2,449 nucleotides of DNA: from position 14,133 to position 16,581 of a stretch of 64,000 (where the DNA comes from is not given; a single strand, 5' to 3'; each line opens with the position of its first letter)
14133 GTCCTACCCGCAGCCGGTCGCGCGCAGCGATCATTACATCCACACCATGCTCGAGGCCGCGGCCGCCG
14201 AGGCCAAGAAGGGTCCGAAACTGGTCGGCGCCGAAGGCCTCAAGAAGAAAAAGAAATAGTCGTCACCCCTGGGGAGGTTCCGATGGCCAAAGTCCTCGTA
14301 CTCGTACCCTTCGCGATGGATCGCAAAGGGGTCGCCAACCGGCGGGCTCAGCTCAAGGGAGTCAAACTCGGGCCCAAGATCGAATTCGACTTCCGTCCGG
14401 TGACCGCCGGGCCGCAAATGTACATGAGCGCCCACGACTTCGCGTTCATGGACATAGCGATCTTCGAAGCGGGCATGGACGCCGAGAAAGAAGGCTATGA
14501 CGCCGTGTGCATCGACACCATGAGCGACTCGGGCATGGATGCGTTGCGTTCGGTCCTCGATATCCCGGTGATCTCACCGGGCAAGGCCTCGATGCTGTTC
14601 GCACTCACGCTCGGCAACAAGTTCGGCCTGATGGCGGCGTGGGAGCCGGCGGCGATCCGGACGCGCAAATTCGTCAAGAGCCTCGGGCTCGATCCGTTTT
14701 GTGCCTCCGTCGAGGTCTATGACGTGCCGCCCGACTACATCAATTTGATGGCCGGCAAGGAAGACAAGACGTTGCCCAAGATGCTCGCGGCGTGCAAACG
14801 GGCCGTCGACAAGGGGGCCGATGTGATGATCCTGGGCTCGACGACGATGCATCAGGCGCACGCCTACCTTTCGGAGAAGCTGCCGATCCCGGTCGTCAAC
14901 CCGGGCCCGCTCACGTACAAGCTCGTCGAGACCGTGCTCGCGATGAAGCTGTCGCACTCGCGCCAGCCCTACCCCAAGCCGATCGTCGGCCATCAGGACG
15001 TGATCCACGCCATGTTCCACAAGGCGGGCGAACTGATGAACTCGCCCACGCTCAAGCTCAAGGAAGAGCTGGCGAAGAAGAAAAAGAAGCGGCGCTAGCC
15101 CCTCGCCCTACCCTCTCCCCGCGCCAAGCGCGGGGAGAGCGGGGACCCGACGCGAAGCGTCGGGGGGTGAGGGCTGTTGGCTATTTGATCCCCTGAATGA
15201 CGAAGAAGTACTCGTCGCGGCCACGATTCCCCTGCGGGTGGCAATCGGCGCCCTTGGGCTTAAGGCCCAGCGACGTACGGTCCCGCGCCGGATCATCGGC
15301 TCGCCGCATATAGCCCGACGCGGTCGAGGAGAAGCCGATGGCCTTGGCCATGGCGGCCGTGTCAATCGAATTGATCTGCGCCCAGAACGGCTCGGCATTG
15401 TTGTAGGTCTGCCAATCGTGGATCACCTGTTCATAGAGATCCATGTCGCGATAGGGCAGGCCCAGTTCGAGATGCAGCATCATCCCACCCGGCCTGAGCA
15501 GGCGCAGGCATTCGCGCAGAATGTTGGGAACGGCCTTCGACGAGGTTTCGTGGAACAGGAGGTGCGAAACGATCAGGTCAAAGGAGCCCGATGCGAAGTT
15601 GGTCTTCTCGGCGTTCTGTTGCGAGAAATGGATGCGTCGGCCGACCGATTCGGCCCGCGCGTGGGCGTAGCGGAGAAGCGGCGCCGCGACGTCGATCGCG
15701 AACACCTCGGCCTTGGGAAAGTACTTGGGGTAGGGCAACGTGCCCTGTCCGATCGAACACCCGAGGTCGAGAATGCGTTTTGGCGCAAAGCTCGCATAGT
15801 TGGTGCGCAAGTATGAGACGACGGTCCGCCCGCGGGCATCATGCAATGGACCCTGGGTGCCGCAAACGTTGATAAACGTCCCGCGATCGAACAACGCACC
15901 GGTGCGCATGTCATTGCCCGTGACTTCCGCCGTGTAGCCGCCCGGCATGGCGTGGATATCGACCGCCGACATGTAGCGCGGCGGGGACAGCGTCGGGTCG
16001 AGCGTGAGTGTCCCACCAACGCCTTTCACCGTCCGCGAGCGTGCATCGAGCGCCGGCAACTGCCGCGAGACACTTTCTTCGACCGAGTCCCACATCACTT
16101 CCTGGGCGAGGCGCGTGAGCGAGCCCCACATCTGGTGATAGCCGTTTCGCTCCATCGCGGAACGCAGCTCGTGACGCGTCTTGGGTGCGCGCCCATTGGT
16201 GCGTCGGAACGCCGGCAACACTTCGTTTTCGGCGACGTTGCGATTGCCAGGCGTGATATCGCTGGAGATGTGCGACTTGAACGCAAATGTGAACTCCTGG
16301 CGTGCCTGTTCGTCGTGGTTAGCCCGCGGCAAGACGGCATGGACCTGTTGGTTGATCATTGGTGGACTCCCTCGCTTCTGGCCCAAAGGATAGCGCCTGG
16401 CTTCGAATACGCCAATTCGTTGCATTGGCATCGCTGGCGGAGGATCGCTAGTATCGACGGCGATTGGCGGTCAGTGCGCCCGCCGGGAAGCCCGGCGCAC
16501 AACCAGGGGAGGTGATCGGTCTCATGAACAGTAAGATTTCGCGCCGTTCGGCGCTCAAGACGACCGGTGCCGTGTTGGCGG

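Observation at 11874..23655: TRAP transporter locus with one DctQM permease but three DctP solute-binding paralogs, embedded in a racemase/methyltransferase/flavoprotein/SDR cluster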

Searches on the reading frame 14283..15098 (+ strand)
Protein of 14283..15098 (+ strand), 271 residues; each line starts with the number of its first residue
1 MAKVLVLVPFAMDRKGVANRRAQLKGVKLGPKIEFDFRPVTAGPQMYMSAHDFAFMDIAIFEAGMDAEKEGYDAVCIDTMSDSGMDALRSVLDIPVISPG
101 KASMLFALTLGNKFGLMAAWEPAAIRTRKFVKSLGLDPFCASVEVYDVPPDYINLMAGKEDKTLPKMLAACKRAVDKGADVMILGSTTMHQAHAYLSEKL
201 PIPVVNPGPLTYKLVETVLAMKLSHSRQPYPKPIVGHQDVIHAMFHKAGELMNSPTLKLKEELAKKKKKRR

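Call 3: search_protein_families(library=pfam, proteins=[window:14283-15098:+])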
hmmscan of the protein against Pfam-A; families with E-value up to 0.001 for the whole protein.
window:14283-15098:+ (271 aa): 1 family
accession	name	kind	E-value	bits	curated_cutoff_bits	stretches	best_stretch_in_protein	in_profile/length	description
PF01177.27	Asp_Glu_race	-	3e-25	89.7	31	1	27-210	23-206/211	Asp/Glu/Hydantoin racemase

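Call 9: search_protein_families(library=ncbifam, proteins=[window:14283-15098:+], max_evalue=0.00001)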
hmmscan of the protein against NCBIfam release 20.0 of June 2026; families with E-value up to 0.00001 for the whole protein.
window:14283-15098:+ (271 aa): 0 families

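Call 18: search_solved_structures(query=window:14283-15098:+, max_evalue=0.01, show_alignments=4)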
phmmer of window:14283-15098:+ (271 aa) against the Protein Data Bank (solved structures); distinct sequences matched with E-value up to 0.01: 4.
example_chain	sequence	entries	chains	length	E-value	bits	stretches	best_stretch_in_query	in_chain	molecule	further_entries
3qvk_A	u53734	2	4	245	2.4e-11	46.8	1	50-227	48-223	Putative hydantoin racemase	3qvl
3qvj_A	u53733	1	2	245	2.2e-10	43.7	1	50-227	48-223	Putative hydantoin racemase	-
2eq5_A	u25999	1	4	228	1.1e-09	41.3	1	60-207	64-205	228aa long hypothetical hydantoin racemase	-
5lfd_A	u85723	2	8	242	0.00013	24.7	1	58-236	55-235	Allantoin racemase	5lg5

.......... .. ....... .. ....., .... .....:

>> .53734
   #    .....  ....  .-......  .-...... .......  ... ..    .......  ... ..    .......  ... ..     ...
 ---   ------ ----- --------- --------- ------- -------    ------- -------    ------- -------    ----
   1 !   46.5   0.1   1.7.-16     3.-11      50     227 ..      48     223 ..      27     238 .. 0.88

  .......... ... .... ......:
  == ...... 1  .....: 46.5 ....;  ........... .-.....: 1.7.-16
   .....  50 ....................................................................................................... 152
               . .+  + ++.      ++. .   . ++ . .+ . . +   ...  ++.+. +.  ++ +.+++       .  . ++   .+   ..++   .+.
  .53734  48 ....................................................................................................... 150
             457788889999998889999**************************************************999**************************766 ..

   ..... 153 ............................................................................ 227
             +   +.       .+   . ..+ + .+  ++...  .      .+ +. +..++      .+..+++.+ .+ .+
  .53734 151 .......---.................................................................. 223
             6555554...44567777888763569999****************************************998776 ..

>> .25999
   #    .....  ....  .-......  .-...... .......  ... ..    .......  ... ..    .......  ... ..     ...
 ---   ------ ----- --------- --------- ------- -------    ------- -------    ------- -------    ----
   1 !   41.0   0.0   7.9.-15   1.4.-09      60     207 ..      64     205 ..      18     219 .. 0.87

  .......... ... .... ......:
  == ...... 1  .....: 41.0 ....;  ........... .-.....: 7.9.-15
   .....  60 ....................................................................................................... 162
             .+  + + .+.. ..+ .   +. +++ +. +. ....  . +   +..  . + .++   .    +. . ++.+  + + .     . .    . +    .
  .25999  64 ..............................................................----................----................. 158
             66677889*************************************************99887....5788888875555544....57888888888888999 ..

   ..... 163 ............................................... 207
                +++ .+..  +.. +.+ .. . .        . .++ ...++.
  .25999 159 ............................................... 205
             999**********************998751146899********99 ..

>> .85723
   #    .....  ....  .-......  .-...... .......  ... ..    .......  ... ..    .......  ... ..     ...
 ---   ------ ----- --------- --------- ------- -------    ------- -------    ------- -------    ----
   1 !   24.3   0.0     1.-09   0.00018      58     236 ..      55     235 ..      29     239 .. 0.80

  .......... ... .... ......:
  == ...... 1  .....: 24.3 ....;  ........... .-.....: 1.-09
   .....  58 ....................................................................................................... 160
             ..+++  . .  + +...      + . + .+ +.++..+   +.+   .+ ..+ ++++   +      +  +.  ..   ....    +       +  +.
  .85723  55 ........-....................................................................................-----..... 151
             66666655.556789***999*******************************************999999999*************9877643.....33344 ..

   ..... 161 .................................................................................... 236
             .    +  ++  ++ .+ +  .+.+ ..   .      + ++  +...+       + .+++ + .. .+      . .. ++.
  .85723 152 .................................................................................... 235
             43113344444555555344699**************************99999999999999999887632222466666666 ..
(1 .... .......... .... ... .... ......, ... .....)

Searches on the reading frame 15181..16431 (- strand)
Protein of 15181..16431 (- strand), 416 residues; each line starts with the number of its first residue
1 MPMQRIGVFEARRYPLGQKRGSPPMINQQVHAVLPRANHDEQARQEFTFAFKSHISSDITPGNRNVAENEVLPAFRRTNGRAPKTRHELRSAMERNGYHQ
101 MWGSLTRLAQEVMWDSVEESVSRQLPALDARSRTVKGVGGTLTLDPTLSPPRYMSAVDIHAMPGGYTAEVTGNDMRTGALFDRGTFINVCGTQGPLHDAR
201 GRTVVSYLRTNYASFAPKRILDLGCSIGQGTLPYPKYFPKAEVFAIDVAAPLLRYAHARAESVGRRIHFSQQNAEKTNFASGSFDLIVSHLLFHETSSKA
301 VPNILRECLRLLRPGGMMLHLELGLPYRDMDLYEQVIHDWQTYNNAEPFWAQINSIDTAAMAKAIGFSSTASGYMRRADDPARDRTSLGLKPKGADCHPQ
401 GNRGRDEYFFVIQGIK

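Call 3: search_protein_families(library=pfam, proteins=[window:15181-16431:-])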
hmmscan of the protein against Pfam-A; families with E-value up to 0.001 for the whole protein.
window:15181-16431:- (416 aa): 7 families
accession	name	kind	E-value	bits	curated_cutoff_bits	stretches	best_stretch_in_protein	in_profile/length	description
PF13649.12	Methyltransf_25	-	2.2e-20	73.6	27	1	220-316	1-97/97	Methyltransferase domain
PF08241.18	Methyltransf_11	-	3e-18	66.7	21.2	1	221-318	1-93/95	Methyltransferase domain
PF08242.18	Methyltransf_12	-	1.2e-12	48.8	30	1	221-317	1-97/98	Methyltransferase domain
PF13847.12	Methyltransf_31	-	2e-12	47.4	27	1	218-324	5-113/145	Methyltransferase domain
PF01209.24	Ubie_methyltran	-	2.1e-08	34.3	20.1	1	215-326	46-157/233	ubiE/COQ5 methyltransferase family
PF13489.12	Methyltransf_23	-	5.7e-08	33.1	27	1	214-340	20-132/164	Methyltransferase domain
PF05175.20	MTS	-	4.8e-07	30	23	1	205-320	24-138/170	Methyltransferase small domain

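Call 9: search_protein_families(library=ncbifam, proteins=[window:15181-16431:-], max_evalue=0.00001)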
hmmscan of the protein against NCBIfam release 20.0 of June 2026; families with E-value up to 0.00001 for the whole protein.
window:15181-16431:- (416 aa): 16 families
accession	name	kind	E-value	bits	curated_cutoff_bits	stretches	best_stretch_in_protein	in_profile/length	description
NF043040.1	corrin_prot_MT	hypoth_equivalog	4.5e-16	58.9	180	1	216-319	41-146/216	corrinoid protein-associated methyltransferase CpaM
TIGR02072.1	BioC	equivalog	5.8e-15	55.8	184.95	1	204-321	23-133/244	malonyl-ACP O-methyltransferase BioC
TIGR01934.1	MenG_MenH_UbiE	subfamily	8e-11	41.7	158.35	1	213-325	36-146/223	ubiquinone/menaquinone biosynthesis methyltransferase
NF041537.1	ArsM_AhpD_UU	exception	5.4e-09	35.3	510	1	219-341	79-201/345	arsenite methyltransferase/AhpD domain selenoprotein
NF045667.1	MTase_DVU1556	equivalog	1.5e-08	34.4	155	1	218-320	24-119/213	DVU_1556 family methyltransferase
TIGR01983.1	UbiG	equivalog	2.7e-08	33.4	102.95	1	206-319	31-150/228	bifunctional 2-polyprenyl-6-hydroxyphenol methylase/3-demethylubiquinol 3-O-methyltransferase UbiG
NF052510.1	methyltran_MpqE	exception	4.2e-08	32.9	335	1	218-330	48-161/234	methyl-plastoquinone biosynthesis methyltransferase MpqE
NF047649.1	MTase_UXPK_star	exception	6.9e-08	31.8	460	1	219-319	80-180/283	methyltransferase/UXPK-star double selenoprotein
NF001244.0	PRK00216.1-5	equivalog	8.1e-08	31.8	216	1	213-328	45-161/236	bifunctional demethylmenaquinone methyltransferase/2-methoxy-6-polyprenyl-1,4-benzoquinol methylase UbiE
NF045649.1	2X_seleno_MduS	exception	8.8e-08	31.5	380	1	218-319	43-146/338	methyltransferase domain-containing selenoprotein MduS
NF041536.1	ArsM_DUF2284_UU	exception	1.2e-07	30.4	575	1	218-319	78-179/459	arsenite methyltransferase/DUF2284 domain selenoprotein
NF001240.0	PRK00216.1-1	equivalog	2e-07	30.3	378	1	218-328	65-176/251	bifunctional demethylmenaquinone methyltransferase/2-methoxy-6-polyprenyl-1,4-benzoquinol methylase UbiE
NF038261.1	rhodoquin_RquA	equivalog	5.3e-07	29.6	175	1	239-327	73-160/218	rhodoquinone biosynthesis methyltransferase RquA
TIGR04345.1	ovoA_Cterm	equivalog_domain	6e-07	29.2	170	0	206-258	31-81/242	putative 4-mercaptohistidine N1-methyltransferase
NF045825.1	FAmtase_mtf2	equivalog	1.5e-06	27.6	400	1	213-325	55-163/248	fatty-acid O-methyltransferase Mtf2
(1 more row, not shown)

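Call 54: search_solved_structures(query=window:15181-16359:-, max_evalue=0.0001)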
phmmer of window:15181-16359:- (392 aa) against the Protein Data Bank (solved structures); distinct sequences matched with E-value up to 0.0001: 15.
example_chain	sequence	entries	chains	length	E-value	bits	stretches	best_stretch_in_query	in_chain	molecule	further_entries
5wp5_A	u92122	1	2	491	7.2e-08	35.1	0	194-295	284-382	Phosphomethylethanolamine N-methyltransferase 2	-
5mgz_A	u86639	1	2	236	1.3e-07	34.3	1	194-330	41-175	8-demethylnovobiocic acid C(8)-methyltransferase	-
9fce_A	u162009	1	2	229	2.9e-07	33.1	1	143-299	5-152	SAM dependent methyltransferase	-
3bus_A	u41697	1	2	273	7.4e-07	31.8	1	193-295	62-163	Methyltransferase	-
2pjd_A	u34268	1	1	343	8.2e-07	31.6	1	191-306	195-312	Ribosomal RNA small subunit methyltransferase C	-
3mgg_A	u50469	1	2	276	8.5e-07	31.6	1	194-297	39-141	Methyltransferase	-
5wp4_A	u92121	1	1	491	8.9e-07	31.5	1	194-295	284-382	Phosphoethanolamine N-methyltransferase 1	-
3sm3_A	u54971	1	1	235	1e-06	31.3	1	194-321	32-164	SAM-dependent methyltransferases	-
5m58_A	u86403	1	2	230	2.3e-06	30.2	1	194-328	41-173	C-methyltransferase CouO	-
6uak_A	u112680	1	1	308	4.4e-06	29.2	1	194-294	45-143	SAM dependent methyltransferase LahSB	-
1ri1_A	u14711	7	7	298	7.5e-06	28.5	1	195-307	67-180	mRNA CAPPING ENZYME | mRNA cap guanine-N7 methyltransferase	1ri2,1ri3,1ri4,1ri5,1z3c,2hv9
1xxl_A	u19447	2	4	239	1.4e-05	27.6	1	192-301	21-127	YcgJ protein | ycgJ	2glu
5doo_A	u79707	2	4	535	6.9e-05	25.3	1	187-306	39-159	protein lysine methyltransferase 2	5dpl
8zc8_A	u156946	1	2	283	7.5e-05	25.2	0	168-295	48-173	MitM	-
21zq_A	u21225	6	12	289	7.9e-05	25.1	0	168-295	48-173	MitM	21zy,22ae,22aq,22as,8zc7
